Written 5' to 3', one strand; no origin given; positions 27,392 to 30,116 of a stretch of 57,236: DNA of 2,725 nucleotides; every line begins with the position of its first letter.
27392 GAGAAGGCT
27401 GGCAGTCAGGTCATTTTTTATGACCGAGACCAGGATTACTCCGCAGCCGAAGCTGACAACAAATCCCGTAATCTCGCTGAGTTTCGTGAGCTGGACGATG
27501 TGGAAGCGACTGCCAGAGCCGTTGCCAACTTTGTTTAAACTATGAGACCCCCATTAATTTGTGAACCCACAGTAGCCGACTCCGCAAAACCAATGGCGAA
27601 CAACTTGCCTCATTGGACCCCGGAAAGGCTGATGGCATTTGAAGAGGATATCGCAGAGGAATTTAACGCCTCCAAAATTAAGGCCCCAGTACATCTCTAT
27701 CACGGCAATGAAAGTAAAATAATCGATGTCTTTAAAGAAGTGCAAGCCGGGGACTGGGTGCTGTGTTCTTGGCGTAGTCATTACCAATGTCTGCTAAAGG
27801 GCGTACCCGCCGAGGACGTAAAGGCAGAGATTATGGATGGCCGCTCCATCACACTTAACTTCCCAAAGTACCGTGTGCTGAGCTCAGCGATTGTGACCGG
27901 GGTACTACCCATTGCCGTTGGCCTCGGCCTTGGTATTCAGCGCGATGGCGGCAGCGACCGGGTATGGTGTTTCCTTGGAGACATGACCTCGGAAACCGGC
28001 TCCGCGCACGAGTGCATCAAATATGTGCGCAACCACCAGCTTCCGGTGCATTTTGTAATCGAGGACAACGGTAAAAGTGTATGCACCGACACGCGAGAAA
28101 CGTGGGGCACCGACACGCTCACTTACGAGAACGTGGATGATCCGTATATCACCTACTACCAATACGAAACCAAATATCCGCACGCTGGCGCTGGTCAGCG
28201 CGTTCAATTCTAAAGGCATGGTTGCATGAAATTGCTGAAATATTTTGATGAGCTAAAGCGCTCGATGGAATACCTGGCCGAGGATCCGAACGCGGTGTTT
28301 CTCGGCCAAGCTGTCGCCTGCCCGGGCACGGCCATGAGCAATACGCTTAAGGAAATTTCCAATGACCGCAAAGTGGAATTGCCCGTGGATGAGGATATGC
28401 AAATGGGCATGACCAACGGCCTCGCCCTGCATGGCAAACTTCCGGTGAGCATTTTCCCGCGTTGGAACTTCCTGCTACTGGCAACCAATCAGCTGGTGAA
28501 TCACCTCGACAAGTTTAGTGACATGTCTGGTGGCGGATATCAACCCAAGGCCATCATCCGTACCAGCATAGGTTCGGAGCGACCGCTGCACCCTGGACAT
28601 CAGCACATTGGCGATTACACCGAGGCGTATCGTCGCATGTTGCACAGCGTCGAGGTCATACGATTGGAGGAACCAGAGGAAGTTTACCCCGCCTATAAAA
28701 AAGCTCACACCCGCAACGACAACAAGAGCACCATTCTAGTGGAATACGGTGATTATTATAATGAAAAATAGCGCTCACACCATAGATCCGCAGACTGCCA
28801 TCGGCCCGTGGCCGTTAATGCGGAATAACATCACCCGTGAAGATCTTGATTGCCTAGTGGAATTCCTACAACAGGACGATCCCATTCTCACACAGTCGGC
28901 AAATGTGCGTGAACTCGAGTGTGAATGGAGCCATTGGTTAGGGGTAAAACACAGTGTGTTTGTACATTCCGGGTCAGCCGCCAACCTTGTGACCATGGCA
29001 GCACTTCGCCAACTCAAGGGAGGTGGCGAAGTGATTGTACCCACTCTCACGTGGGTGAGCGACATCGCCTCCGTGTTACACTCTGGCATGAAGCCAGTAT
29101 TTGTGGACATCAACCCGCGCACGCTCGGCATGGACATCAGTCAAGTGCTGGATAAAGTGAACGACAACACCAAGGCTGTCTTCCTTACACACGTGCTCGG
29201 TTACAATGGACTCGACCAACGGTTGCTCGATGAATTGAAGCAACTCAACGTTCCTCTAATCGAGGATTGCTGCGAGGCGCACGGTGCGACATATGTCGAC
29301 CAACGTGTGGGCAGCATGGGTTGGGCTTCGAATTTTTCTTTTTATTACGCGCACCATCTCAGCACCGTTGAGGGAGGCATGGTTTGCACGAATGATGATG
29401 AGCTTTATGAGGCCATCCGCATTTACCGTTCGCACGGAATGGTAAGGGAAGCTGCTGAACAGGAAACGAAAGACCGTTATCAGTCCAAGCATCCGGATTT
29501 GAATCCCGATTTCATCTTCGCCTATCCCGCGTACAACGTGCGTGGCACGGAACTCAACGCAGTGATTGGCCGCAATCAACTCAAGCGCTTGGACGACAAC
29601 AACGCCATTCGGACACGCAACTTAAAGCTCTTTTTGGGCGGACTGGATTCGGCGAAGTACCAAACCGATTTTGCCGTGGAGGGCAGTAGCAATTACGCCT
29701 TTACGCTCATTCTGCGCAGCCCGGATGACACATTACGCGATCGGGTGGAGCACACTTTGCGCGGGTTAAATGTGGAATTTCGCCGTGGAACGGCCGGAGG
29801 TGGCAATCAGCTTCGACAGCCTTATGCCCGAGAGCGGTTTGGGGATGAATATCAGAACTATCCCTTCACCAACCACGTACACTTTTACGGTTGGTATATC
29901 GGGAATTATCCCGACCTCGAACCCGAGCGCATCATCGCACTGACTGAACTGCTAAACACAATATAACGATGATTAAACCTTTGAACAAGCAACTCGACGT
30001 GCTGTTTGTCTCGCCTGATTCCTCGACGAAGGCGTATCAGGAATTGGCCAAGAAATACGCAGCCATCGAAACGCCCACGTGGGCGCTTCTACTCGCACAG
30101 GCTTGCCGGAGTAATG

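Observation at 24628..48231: Flagellum-embedded ~24-kb glycosylation island predicted to build and attach a heavily tailored GDP-heptose-derived deoxysugar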

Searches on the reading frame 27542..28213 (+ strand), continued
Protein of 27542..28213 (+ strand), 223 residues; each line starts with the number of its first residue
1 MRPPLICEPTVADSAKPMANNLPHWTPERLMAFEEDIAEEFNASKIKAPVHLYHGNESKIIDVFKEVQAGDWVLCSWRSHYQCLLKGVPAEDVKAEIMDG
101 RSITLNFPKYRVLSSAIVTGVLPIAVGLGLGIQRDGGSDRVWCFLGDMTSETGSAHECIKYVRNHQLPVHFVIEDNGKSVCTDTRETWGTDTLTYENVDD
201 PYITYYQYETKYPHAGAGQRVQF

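Call 81: search_protein_families(library=pfam, proteins=[L056:1850-3673:-, L056:3997-5022:-, L056:5851-6666:-, L056:7958-8956:+, L056:15247-16392:+, L056:17778-18704:-, L056:18860-20488:-, L077:1255-2337:+, L077:2360-3382:+, L077:3401-4477:+], max_evalue=0.001)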
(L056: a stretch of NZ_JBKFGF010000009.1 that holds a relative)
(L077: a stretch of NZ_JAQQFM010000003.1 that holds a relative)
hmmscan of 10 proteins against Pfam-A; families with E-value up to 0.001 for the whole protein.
L056:1850-3673:- (607 aa): 3 families
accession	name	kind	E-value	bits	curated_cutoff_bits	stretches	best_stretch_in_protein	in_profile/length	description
PF00015.26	MCPsignal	-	8.9e-55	185.6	34.6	1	337-492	2-171/172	Methyl-accepting chemotaxis protein (MCP) signalling domain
PF12729.13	4HB_MCP_1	-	5e-21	75.5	27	1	12-195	1-181/181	Four helix bundle sensory module for signal transduction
PF02203.21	TarH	-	1.8e-07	31.6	25.2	1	10-180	2-173/177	Tar ligand binding domain homologue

L056:3997-5022:- (341 aa): 1 family
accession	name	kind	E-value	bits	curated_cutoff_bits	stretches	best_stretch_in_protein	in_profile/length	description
PF01207.24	Dus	-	1.5e-83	281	20.4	1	22-329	2-302/311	Dihydrouridine synthase (Dus)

L056:5851-6666:- (271 aa): 1 family
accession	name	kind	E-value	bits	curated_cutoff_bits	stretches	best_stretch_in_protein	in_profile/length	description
PF01755.23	Glyco_transf_25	-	1.3e-08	35.4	24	1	6-179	7-197/199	Glycosyltransferase family 25 (LPS biosynthesis protein)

L056:7958-8956:+ (332 aa): 2 families
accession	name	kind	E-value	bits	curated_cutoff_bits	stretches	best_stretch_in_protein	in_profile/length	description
PF00288.32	GHMP_kinases_N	-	1.7e-15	57.5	22.3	1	82-157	14-87/87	GHMP kinases N terminal domain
PF08544.19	GHMP_kinases_C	-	2.4e-10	41.1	21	1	238-307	10-80/85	GHMP kinases C terminal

L056:15247-16392:+ (381 aa): 3 families
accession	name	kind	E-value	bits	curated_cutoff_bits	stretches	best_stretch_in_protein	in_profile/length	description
PF13524.12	Glyco_trans_1_2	-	7.6e-11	42.6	25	1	273-368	50-143/144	Glycosyl transferase-like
PF00534.26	Glycos_transf_1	-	9.7e-10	38.7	26.4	1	265-352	87-171/172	Glycosyl transferases group 1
PF13692.12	Glyco_trans_1_4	-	4.1e-09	37.3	27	1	264-339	70-142/142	Glycosyl transferases group 1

L056:17778-18704:- (308 aa): 19 families
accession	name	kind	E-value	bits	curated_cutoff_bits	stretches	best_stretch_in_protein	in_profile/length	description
PF00515.34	TPR_1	-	1.4e-39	132.7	27.8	3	89-120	2-33/34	Tetratricopeptide repeat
PF07719.23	TPR_2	-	3e-37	124.1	27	3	259-290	2-33/34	Tetratricopeptide repeat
PF13181.12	TPR_8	-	3.7e-27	92.6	25.7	1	90-121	3-34/34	Tetratricopeptide repeat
PF13414.12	TPR_11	-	1.1e-26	92.6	26.8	3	65-102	5-42/42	TPR repeat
PF13371.12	TPR_9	-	7.8e-25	87.1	35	3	202-266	7-71/73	Tetratricopeptide repeat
PF13432.12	TPR_16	-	2e-24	86.1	32.7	4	228-292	1-65/65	Tetratricopeptide repeat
PF14559.12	TPR_19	-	7.9e-20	71.4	25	3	64-109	1-46/68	Tetratricopeptide repeat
PF13424.12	TPR_12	-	2.2e-18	66.7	30.1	2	127-186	8-75/77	Tetratricopeptide repeat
PF13428.12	TPR_14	-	2.8e-18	65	23.5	0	259-301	2-42/44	Tetratricopeptide repeat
PF13431.12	TPR_17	-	1.1e-17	63.2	24.4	0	78-108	3-33/34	Tetratricopeptide repeat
PF13176.12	TPR_7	-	4.1e-12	45.6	27.9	0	94-118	5-31/36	Tetratricopeptide repeat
PF13174.12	TPR_6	-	5.4e-10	39.7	26.3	0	94-113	6-25/33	Tetratricopeptide repeat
PF13374.12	TPR_10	-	1.5e-09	38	27.5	1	156-185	2-31/42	Tetratricopeptide repeat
PF12895.13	ANAPC3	-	6.1e-09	36.5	27.2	0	33-109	2-77/82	Anaphase-promoting complex, cyclosome, subunit 3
PF23914.1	TPR_CcmH_CycH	-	4e-07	30.5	42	0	14-75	80-142/158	Cytochrome c-type biogenesis protein H TPR domain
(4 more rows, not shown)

L056:18860-20488:- (542 aa): 17 families
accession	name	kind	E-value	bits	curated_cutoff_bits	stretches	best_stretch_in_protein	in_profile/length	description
PF00515.34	TPR_1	-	1.2e-46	155.1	27.8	4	21-53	1-33/34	Tetratricopeptide repeat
PF07719.23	TPR_2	-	7.2e-41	135.4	27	4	21-53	1-33/34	Tetratricopeptide repeat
PF13414.12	TPR_11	-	2e-40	136.6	26.8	5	164-205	1-42/42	TPR repeat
PF13181.12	TPR_8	-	8.2e-33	110.2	25.7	3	159-189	3-33/34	Tetratricopeptide repeat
PF13424.12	TPR_12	-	5.2e-25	87.9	30.1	4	159-222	5-76/77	Tetratricopeptide repeat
PF13431.12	TPR_17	-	1.2e-22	78.6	24.4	2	179-211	1-33/34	Tetratricopeptide repeat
PF13432.12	TPR_16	-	5.4e-22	78.3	32.7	2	26-75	2-51/65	Tetratricopeptide repeat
PF13428.12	TPR_14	-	3.2e-18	64.8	23.5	1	159-199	3-43/44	Tetratricopeptide repeat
PF13371.12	TPR_9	-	2.3e-16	60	35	2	136-193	8-65/73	Tetratricopeptide repeat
PF14559.12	TPR_19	-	3.3e-15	56.6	25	1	169-224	3-58/68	Tetratricopeptide repeat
PF13176.12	TPR_7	-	3.4e-15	55.2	27.9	0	193-223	1-33/36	Tetratricopeptide repeat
PF13374.12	TPR_10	-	8e-15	54.7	27.5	0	191-220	2-31/42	Tetratricopeptide repeat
PF13174.12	TPR_6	-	1.2e-10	41.7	26.3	0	192-219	1-28/33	Tetratricopeptide repeat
PF03704.23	BTAD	-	1.2e-07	32.6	22.1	0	21-76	62-117/146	Bacterial transcriptional activator domain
PF23914.1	TPR_CcmH_CycH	-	2.8e-06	27.7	42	0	164-193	57-86/158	Cytochrome c-type biogenesis protein H TPR domain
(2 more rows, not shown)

L077:1255-2337:+ (360 aa): 6 families
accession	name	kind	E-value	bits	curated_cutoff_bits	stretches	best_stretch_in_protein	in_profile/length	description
PF16363.11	GDP_Man_Dehyd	-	6.4e-37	128.2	27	1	13-328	1-328/332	GDP-mannose 4,6 dehydratase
PF01370.27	Epimerase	-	4.3e-29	102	20.9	1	12-248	1-229/240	NAD dependent epimerase/dehydratase family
PF02719.21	Polysacc_synt_2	-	2.4e-16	60.2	20.2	1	55-230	52-203/293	Polysaccharide biosynthesis protein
PF04321.23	RmlD_sub_bind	-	9.9e-07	28.5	27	1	11-170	2-138/287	RmlD substrate binding domain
PF07993.18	NAD_binding_4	-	3.9e-06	26.6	20.1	1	80-173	88-193/258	Male sterility protein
PF01073.25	3Beta_HSD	-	7.1e-06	25.7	22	1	14-134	2-118/280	3-beta hydroxysteroid dehydrogenase/isomerase family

L077:2360-3382:+ (340 aa): 10 families
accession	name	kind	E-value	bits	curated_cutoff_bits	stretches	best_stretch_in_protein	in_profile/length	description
PF01370.27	Epimerase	-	2.4e-59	201.1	20.9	1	7-263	1-239/240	NAD dependent epimerase/dehydratase family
PF16363.11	GDP_Man_Dehyd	-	1.2e-56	193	27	1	8-326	1-331/332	GDP-mannose 4,6 dehydratase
PF01073.25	3Beta_HSD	-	1.1e-20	74.3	22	1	8-163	1-157/280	3-beta hydroxysteroid dehydrogenase/isomerase family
PF02719.21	Polysacc_synt_2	-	3.4e-16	59.7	20.2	1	7-186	1-174/293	Polysaccharide biosynthesis protein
PF04321.23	RmlD_sub_bind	-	8.6e-13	48.4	27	1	5-165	1-138/287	RmlD substrate binding domain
PF13460.12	NAD_binding_10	-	5.7e-12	46.3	27.2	1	11-164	1-132/184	NAD(P)H-binding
PF05368.20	NmrA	-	7e-10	39.4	27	1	6-128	4-107/298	NmrA-like family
PF08659.16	KR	-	3.8e-08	33.9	22.6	1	7-135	3-144/180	KR domain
PF00106.31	adh_short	-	1.8e-06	28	26.6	1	7-76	3-71/195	short chain dehydrogenase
PF07993.18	NAD_binding_4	-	1.6e-05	24.7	20.1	1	9-168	1-193/258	Male sterility protein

L077:3401-4477:+ (358 aa): 6 families
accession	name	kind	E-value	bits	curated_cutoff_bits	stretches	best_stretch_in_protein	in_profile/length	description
PF16363.11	GDP_Man_Dehyd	-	6.2e-92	309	27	1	3-325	1-332/332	GDP-mannose 4,6 dehydratase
PF01370.27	Epimerase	-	6.7e-66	222.6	20.9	1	3-253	2-240/240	NAD dependent epimerase/dehydratase family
PF04321.23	RmlD_sub_bind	-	1.3e-13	51.1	27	1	46-178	33-142/287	RmlD substrate binding domain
PF02719.21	Polysacc_synt_2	-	2.3e-10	40.6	20.2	1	3-118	2-120/293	Polysaccharide biosynthesis protein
PF07993.18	NAD_binding_4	-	3.9e-09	36.5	20.1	1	78-189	91-205/258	Male sterility protein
PF01073.25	3Beta_HSD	-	3.9e-08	33.1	22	1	4-231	2-219/280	3-beta hydroxysteroid dehydrogenase/isomerase family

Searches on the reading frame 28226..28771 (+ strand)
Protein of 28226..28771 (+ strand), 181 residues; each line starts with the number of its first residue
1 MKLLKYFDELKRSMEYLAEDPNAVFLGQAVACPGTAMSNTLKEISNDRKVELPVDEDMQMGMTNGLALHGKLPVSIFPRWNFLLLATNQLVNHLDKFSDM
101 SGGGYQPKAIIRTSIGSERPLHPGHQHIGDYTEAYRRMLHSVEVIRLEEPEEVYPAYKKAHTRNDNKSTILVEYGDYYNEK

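Call 3: search_protein_families(library=pfam, proteins=[window:28226-28771:+], max_evalue=0.001)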
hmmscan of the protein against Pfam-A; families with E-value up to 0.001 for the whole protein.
window:28226-28771:+ (181 aa): 1 family
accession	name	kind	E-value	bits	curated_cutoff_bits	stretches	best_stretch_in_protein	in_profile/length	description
PF02779.29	Transket_pyr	-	5.2e-13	49.4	27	1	15-173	15-167/174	Transketolase, pyrimidine binding domain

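Call 5: search_protein_families(library=ncbifam, proteins=[window:28226-28771:+], max_evalue=0.001)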
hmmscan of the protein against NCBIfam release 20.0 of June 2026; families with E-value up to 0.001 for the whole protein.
window:28226-28771:+ (181 aa): 2 families
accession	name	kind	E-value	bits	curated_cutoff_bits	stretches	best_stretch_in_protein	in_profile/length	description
NF006667.0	PRK09212.1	subfamily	4.4e-11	42.3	321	1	2-174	2-173/327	pyruvate dehydrogenase complex E1 component subunit beta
NF008854.0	PRK11892.1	equivalog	1.5e-08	33.8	454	1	17-137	156-277/464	pyruvate dehydrogenase complex E1 component subunit beta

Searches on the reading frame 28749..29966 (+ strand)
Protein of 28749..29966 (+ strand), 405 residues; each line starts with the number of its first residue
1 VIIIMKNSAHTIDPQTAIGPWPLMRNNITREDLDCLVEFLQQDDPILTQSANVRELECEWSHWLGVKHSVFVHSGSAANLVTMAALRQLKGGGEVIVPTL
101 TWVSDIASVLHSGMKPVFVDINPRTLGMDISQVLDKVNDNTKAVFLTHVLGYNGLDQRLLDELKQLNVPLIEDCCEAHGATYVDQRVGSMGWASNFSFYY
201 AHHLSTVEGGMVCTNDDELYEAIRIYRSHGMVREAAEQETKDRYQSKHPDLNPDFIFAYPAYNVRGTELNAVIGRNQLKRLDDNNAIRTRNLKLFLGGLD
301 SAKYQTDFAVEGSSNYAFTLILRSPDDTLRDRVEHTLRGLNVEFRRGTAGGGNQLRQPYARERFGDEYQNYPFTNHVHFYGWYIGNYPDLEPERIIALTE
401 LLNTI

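Call 3: search_protein_families(library=pfam, proteins=[window:28749-29966:+], max_evalue=0.001)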
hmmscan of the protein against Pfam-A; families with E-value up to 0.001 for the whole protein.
window:28749-29966:+ (405 aa): 3 families
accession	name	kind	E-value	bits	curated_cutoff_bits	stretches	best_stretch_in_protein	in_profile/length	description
PF01041.23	DegT_DnrJ_EryC1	-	5.9e-67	226.9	19.8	1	31-396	6-353/360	DegT/DnrJ/EryC1/StrS aminotransferase family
PF00155.27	Aminotran_1_2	-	5.3e-06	26.3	19.7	1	54-147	45-153/361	Aminotransferase class I and II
PF01212.27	Beta_elim_lyase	-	6.9e-05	22.7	27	1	42-97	23-76/288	Beta-eliminating lyase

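Call 5: search_protein_families(library=ncbifam, proteins=[window:28749-29966:+], max_evalue=0.001)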
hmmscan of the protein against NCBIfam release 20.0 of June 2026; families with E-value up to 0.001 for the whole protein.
window:28749-29966:+ (405 aa): 8 families
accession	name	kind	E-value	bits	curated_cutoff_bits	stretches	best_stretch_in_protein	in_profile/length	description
NF011936.0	PRK15407.1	equivalog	1.6e-54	185.2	423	1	43-402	57-432/440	lipopolysaccharide biosynthesis protein RfbH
TIGR03588.1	PseC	equivalog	5.3e-45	154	423.5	1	22-315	3-291/380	UDP-4-amino-4,6-dideoxy-N-acetyl-beta-L-altrosamine transaminase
NF008658.2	PRK11658.1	equivalog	1.3e-39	135.9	631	1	22-320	6-292/379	UDP-4-amino-4-deoxy-L-arabinose aminotransferase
TIGR04181.1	NHT_00031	hypoth_equivalog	2.2e-31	109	420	1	50-345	29-323/359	LegC family aminotransferase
NF008687.0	PRK11706.1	equivalog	4.7e-29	101.3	375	1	63-246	43-225/375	dTDP-4-amino-4,6-dideoxygalactose transaminase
TIGR04427.1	PLP_DesI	equivalog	2.2e-26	92.9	650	1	49-237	50-235/390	dTDP-4-dehydro-6-deoxyglucose aminotransferase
TIGR02379.1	ECA_wecE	subfamily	1e-21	77.2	434.85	1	62-245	42-225/376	dTDP-4-amino-4,6-dideoxy-D-glucose transaminase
NF041364.1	GntC_guanitoxin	equivalog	0.00047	19.2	415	1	69-147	62-141/356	guanitoxin biosynthesis PLP-dependent (S)-gamma-hydroxy-L-arginine cyclodehydratase GntC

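Call 8: search_solved_structures(query=window:28749-29966:+, max_evalue=1e-10, show_alignments=3)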
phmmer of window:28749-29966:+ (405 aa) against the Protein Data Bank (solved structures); distinct sequences matched with E-value up to 1e-10: 55.
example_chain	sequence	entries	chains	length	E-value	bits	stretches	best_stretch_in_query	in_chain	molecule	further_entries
2gms_A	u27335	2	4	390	4.8e-48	167.2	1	31-388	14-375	Putative pyridoxamine 5-phosphate-dependent dehydrase, Wbdk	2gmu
3b8x_A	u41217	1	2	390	4.5e-47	164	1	31-388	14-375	Pyridoxamine 5-phosphate-dependent dehydrase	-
2r0t_A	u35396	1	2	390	8.5e-47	163.1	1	31-388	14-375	Pyridoxamine 5-phosphate-dependent dehydrase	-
3gr9_A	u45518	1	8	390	2.2e-46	161.7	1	31-388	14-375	ColD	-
7b0d_A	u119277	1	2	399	1.7e-34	122.6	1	52-233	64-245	Glutamine--scyllo-inositol transaminase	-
3bn1_A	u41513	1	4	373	7.5e-34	120.5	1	53-345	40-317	Perosamine synthetase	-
3dr7_A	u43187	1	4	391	8.9e-34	120.2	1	53-345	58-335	Putative perosamine synthetase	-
3dr4_A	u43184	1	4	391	1.2e-33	119.8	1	53-345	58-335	Putative perosamine synthetase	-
7l7x_AAA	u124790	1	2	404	1.7e-33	119.3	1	16-298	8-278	DegT/DnrJ/EryC1/StrS aminotransferase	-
3bcx_A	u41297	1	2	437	8.8e-32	113.7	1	55-393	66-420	CDP-6-deoxy-L-threo-D-glycero-4-hexulose-3-dehydrase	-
3bb8_A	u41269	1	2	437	1.6e-30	109.5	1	55-393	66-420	CDP-4-keto-6-deoxy-D-glucose-3-dehydrase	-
9wvy_A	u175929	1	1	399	5.4e-28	101.2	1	33-281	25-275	Putative NDP-4-keto-6-deoxyglucose-3-dehydratase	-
2c7t_A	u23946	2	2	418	1.9e-27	99.4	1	59-296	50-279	GLUTAMINE-2-DEOXY-SCYLLO-INOSOSE AMINOTRANSFERASE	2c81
5w71_A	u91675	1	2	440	2.1e-27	99.2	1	59-296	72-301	L-glutamine:2-deoxy-scyllo-inosose aminotransferase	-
3frk_A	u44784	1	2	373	3e-27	98.7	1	56-299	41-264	QdtB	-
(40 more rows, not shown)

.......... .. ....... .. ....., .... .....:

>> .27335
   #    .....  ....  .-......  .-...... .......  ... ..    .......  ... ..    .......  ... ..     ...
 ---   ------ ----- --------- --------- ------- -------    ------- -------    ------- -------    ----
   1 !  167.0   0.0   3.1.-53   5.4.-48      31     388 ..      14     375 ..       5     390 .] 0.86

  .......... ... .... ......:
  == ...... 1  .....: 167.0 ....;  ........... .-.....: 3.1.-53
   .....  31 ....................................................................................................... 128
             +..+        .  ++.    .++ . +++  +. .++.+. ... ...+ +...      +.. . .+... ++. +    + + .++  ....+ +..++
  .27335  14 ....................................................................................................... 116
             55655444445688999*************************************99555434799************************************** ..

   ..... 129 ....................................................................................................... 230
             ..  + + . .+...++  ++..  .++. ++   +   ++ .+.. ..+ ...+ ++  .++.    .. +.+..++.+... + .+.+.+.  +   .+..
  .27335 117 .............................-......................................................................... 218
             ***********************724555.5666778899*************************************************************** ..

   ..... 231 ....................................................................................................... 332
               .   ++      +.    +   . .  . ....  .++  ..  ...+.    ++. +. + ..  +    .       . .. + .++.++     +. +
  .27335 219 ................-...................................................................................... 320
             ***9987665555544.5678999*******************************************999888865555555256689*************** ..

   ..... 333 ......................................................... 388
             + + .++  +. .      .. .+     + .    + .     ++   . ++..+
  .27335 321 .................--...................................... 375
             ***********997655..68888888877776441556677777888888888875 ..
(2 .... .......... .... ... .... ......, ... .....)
